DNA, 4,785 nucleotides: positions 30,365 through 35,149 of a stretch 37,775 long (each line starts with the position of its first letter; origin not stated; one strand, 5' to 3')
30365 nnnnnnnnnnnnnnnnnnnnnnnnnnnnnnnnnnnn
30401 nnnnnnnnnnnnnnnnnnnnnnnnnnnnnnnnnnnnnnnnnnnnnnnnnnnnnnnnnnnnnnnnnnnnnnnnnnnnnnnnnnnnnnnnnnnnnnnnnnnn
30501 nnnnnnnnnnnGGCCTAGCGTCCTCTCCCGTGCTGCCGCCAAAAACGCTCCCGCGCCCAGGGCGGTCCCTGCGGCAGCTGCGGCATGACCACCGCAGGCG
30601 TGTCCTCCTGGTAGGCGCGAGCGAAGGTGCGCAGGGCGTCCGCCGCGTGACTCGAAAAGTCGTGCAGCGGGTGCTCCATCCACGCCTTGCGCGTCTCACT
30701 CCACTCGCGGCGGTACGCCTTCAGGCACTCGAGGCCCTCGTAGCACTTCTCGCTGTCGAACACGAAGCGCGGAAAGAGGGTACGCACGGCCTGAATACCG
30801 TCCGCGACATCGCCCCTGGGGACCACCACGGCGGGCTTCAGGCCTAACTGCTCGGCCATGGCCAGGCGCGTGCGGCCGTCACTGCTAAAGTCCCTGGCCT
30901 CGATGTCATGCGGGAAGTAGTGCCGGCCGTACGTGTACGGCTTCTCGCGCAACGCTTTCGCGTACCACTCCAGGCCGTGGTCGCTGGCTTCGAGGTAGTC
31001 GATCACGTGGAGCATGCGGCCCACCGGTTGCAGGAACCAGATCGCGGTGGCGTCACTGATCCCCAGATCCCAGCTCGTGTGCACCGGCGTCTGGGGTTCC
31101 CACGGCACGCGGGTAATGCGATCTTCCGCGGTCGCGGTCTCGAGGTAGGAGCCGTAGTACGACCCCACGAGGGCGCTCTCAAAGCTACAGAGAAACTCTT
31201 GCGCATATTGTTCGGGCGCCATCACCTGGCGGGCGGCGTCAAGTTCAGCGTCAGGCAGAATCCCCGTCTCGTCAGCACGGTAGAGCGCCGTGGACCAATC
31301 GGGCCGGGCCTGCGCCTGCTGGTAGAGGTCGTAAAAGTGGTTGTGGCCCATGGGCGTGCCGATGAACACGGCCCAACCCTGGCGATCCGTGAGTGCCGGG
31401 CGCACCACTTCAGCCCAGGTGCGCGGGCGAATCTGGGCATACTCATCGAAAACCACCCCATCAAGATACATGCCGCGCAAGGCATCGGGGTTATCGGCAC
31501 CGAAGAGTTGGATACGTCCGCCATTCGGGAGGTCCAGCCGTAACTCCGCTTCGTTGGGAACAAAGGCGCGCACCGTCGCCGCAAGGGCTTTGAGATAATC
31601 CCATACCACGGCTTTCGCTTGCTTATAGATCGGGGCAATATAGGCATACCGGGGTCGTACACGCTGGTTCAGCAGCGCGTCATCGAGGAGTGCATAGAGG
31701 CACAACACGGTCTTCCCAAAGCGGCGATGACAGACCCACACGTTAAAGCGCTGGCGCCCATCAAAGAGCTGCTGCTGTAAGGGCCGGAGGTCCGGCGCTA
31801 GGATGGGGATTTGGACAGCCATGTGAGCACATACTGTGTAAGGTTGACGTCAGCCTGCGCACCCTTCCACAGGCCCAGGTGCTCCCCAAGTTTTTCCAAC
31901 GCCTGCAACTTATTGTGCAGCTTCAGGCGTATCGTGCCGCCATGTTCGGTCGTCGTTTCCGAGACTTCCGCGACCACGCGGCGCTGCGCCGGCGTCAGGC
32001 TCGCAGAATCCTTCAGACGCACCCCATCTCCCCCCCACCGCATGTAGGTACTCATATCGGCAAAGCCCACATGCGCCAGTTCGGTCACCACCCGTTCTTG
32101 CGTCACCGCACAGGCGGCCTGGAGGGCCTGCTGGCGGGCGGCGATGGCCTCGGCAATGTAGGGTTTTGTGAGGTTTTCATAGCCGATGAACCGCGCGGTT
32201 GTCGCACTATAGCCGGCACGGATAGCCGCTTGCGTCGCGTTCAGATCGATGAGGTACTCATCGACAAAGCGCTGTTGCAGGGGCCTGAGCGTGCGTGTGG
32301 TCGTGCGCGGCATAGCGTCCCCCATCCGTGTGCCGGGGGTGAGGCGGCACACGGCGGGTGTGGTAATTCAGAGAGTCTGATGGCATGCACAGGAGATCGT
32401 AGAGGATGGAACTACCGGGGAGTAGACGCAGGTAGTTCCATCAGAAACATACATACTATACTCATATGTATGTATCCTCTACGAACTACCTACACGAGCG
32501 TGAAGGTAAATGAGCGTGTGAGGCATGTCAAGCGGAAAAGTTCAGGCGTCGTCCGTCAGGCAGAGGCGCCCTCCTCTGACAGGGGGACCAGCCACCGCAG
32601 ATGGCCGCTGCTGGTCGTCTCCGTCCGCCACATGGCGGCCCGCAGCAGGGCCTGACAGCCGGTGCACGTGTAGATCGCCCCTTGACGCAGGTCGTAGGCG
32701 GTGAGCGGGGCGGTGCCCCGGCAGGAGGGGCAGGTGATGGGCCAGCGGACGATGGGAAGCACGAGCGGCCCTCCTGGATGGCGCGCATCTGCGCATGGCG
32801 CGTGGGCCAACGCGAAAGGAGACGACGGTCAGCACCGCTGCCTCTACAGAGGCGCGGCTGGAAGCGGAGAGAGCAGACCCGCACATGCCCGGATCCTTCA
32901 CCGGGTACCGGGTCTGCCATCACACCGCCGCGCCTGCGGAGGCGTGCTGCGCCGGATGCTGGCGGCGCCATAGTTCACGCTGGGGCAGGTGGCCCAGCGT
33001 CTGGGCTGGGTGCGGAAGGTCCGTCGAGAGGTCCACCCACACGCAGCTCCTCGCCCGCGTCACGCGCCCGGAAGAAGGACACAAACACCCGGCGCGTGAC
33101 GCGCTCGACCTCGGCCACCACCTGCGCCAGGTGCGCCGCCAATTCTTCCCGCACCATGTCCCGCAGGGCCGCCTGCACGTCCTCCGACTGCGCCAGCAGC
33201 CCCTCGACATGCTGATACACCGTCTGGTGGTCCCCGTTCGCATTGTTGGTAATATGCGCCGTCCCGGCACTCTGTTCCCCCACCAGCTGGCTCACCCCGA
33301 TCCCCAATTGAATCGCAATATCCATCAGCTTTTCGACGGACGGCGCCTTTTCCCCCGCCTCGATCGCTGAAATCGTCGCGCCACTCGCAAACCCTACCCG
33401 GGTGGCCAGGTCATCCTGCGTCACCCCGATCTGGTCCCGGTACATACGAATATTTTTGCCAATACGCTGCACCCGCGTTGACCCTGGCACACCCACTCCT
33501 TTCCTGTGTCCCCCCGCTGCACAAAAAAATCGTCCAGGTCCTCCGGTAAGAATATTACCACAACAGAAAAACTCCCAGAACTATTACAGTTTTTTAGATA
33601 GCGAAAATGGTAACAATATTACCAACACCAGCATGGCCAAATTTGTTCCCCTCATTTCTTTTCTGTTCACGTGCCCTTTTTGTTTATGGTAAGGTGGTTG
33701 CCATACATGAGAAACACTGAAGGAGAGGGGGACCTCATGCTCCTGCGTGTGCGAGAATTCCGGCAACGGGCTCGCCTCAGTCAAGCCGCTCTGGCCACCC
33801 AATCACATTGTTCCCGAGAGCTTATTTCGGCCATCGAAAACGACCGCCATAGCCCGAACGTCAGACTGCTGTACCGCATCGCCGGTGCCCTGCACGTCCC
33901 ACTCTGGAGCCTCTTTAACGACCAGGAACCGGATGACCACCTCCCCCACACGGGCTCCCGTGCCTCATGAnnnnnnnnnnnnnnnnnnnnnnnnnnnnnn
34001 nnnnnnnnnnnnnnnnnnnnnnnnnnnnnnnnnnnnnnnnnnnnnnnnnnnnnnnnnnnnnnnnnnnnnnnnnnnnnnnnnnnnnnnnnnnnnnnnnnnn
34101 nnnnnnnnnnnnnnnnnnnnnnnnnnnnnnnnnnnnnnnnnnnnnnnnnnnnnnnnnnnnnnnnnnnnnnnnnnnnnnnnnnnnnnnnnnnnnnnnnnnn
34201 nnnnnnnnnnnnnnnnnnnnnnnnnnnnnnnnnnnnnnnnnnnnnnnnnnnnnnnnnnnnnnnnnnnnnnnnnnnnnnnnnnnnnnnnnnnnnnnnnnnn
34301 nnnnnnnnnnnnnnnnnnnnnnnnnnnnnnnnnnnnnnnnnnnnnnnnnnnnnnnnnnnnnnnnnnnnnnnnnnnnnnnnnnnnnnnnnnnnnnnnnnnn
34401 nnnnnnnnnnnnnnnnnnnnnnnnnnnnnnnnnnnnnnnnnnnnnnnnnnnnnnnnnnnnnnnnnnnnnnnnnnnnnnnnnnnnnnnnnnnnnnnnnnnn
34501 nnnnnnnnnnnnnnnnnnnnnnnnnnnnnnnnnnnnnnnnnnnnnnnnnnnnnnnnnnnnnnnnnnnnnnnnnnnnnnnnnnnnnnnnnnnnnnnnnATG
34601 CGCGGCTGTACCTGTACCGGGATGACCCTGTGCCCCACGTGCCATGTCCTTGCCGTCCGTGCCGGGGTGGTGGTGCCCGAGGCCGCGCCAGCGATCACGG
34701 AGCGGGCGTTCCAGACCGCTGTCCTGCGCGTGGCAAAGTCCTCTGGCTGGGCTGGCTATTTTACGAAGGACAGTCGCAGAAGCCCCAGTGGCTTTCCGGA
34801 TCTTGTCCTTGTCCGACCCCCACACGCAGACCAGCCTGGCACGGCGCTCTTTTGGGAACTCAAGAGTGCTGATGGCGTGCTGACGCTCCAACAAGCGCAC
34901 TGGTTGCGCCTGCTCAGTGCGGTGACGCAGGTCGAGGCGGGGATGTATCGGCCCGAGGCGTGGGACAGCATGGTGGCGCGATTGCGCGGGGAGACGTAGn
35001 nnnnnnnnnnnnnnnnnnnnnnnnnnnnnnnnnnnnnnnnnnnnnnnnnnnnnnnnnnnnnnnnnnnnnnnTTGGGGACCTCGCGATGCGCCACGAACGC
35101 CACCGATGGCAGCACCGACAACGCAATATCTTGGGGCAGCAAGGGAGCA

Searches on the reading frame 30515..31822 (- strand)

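Call 22: search_protein_families(library=pfam, proteins=[window:30515-31822:-], max_evalue=0.01)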
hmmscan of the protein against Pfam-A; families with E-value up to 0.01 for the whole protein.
window:30515-31822:- (435 aa): 1 family
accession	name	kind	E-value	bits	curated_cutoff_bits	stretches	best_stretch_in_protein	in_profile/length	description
PF03237.21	Terminase_6N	-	8.1e-12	45.7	22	1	33-215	6-201/215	Terminase large subunit, T4likevirus-type, N-terminal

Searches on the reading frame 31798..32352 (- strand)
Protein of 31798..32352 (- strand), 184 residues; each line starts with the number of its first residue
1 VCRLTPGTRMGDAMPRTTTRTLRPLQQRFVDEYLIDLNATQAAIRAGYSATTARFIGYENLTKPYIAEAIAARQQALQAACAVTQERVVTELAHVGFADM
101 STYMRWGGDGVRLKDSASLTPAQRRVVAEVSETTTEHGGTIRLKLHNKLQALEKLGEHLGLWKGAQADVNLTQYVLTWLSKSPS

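Call 51: search_protein_families(library=phrogs, proteins=[window:31798-32352:-], max_evalue=0.001)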
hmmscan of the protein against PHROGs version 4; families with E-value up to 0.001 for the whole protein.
window:31798-32352:- (184 aa): 5 families
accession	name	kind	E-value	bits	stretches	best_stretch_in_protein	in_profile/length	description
phrog_51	-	head and packaging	2.7e-37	129.9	1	19-166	86-218/261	terminase small subunit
phrog_2606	-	head and packaging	1.4e-17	65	1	22-116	89-184/310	terminase small subunit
phrog_17390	-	unknown function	5.1e-16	59.3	1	26-78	7-59/69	-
phrog_641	-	head and packaging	2.4e-05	25.9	1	26-83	7-64/162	terminase small subunit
phrog_5334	-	head and packaging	0.00042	21.5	1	18-82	13-78/162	terminase small subunit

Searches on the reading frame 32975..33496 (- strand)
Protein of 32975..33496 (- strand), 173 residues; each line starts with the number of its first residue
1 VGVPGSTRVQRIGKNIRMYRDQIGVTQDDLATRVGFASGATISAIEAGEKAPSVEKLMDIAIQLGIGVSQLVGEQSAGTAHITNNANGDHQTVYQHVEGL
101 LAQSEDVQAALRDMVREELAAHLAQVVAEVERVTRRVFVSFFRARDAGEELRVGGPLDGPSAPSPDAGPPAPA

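Call 52: search_protein_families(library=pfam, proteins=[window:32975-33496:-], max_evalue=0.01)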
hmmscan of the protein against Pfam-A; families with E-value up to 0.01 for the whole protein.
window:32975-33496:- (173 aa): 3 families
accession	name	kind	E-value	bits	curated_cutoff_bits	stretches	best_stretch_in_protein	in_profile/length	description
PF01381.28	HTH_3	-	3.3e-10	40.3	23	1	16-69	1-53/55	Helix-turn-helix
PF13560.12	HTH_31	-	4.8e-07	30.4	27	1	13-59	3-49/64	Helix-turn-helix domain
PF12844.13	HTH_19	-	1.7e-05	25.1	30.2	1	13-66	1-53/64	Helix-turn-helix domain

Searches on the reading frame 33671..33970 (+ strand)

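Call 52: search_protein_families(library=pfam, proteins=[window:33671-33970:+], max_evalue=0.01)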
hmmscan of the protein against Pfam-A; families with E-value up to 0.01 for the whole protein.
window:33671-33970:+ (99 aa): 4 families
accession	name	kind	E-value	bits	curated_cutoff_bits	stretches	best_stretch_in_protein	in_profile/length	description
PF01381.28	HTH_3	-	1.6e-10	41.3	23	1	27-78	1-52/55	Helix-turn-helix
PF13560.12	HTH_31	-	1.9e-10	41.4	27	1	26-77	5-57/64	Helix-turn-helix domain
PF12844.13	HTH_19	-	2.9e-06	27.5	30.2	1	26-78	3-55/64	Helix-turn-helix domain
PF13413.12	HTH_25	-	0.0061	16.8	24.6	1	28-60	3-35/62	Helix-turn-helix domain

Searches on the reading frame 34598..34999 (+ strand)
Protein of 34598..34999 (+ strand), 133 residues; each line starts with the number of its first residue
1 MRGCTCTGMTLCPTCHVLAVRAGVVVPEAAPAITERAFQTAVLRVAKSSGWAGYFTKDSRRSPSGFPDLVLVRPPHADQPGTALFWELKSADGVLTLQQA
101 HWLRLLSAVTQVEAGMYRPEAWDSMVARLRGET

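Call 52: search_protein_families(library=pfam, proteins=[window:34598-34999:+], max_evalue=0.01)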
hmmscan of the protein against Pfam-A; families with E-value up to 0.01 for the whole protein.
window:34598-34999:+ (133 aa): 3 families
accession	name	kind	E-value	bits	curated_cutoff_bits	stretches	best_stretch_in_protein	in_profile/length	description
PF08774.17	VRR_NUC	-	2.5e-06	27.9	23.8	1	49-107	47-103/116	VRR-NUC domain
PF02420.20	AFP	-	0.0066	17.1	36.5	0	5-16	1-12/12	Insect antifreeze protein repeat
PF08011.17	PDDEXK_9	-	0.0094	16.3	25.5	0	35-117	3-77/105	PD-(D/E)XK nuclease superfamily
